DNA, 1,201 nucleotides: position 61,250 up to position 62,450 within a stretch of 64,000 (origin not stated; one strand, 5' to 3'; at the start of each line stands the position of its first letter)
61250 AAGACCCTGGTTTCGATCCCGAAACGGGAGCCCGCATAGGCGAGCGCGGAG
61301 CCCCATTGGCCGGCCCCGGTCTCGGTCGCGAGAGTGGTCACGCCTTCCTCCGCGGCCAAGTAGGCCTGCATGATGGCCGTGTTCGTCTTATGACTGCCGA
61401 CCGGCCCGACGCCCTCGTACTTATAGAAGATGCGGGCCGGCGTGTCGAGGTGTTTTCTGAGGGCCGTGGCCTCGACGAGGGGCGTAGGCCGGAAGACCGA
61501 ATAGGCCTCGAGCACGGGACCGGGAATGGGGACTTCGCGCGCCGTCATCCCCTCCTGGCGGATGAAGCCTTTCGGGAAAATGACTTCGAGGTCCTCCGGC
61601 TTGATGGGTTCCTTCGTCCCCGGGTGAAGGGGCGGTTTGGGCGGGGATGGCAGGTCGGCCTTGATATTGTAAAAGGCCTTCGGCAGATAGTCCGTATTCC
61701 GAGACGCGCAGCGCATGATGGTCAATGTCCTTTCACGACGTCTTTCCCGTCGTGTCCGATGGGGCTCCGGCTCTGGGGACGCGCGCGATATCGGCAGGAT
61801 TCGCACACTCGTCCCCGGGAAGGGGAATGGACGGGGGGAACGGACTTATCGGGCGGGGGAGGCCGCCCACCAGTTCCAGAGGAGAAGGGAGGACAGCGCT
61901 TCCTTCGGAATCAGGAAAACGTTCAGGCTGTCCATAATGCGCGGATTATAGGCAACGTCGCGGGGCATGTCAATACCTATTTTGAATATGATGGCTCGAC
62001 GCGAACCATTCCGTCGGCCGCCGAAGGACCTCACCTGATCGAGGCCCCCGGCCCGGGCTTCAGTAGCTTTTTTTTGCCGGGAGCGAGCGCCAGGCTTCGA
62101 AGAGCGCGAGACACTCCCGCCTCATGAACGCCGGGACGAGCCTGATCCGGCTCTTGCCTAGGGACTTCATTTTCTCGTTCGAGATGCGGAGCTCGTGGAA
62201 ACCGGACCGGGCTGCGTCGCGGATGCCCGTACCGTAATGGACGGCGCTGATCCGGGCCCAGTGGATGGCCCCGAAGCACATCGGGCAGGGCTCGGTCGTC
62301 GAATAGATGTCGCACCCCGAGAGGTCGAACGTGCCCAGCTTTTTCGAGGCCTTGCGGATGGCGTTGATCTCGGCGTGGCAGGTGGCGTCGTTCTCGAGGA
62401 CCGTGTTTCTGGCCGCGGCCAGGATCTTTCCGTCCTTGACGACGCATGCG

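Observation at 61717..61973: Consensus promoter, near-leaderless WNWW leader peptide and structured 130-nt spacer upstream of stand-alone trpB2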

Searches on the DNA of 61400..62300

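Call 3: search_rna_families(source=window, start=61400, end=62300, threshold=evalue, max_evalue=10, show_alignments=3)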
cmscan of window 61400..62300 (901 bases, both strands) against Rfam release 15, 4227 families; matches with E-value up to 10: 1.
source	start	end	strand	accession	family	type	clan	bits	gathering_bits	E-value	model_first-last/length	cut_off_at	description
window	61801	61914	-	RF02344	ar14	Gene; sRNA;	-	13.9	58.8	5.4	1-123/123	no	Alphaproteobacterial ar14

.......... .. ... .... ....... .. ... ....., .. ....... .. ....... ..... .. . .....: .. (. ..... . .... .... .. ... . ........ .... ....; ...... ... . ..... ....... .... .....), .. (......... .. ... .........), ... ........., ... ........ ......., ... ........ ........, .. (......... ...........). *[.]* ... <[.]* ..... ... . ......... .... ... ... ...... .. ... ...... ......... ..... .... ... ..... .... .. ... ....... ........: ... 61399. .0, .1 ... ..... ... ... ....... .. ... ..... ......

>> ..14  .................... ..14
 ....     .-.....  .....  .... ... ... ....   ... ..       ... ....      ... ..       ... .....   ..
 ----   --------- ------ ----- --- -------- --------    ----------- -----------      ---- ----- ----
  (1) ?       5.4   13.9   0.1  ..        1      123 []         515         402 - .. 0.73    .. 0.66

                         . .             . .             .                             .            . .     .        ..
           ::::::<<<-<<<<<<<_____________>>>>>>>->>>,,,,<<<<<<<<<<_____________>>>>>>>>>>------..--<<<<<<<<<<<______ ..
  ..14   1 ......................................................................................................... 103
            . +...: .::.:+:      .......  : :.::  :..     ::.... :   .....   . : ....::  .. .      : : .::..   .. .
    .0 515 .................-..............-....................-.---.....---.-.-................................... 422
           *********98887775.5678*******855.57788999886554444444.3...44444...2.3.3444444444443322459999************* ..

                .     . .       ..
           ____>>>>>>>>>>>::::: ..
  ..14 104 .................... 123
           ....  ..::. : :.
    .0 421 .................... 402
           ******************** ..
